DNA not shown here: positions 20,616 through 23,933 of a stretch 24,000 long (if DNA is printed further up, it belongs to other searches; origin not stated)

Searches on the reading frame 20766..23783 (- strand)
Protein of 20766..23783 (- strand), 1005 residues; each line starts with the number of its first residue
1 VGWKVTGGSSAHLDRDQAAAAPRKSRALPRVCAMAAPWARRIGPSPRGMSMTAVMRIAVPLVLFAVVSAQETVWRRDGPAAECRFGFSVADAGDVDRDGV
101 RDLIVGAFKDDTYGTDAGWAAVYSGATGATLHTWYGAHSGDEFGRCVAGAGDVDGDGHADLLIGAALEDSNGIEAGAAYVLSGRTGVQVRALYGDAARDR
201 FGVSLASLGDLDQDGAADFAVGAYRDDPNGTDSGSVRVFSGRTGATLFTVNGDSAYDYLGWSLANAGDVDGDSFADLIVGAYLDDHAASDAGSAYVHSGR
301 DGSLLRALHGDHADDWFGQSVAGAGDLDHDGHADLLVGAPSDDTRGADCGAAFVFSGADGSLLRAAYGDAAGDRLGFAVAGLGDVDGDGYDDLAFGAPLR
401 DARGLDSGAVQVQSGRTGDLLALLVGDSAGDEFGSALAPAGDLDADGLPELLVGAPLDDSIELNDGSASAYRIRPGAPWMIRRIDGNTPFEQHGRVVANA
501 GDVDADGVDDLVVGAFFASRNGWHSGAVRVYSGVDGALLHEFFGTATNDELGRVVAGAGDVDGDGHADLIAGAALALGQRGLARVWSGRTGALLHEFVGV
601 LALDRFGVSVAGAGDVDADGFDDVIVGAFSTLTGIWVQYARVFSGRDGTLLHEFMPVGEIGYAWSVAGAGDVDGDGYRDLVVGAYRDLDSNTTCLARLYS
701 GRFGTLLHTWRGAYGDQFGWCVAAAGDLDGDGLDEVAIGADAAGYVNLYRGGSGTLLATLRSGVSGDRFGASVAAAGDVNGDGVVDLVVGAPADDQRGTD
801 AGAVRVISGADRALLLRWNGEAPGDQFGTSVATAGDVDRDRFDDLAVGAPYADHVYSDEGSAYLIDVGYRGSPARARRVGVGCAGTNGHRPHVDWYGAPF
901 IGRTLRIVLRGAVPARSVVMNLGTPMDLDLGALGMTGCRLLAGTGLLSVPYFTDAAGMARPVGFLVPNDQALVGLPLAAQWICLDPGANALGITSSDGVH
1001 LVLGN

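Call 22: search_protein_families(library=pfam, proteins=[window:20766-23783:-], max_evalue=0.001)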
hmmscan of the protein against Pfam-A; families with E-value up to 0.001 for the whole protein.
window:20766-23783:- (1005 aa): 4 families
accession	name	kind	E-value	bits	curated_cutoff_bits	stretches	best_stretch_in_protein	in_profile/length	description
PF01839.29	FG-GAP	-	1.5e-80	264.5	22.1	11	769-806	1-36/37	FG-GAP repeat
PF14312.12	FG-GAP_2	-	1.2e-31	109.1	23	4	822-864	13-48/49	FG-GAP repeat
PF13517.12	FG-GAP_3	-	2.3e-27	95.8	26.9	2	727-789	1-61/61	FG-GAP-like repeat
PF23727.1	Beta-prop_FAM234A_B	-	0.00017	20.7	26.4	0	69-131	109-167/467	FAM234A/B beta-propeller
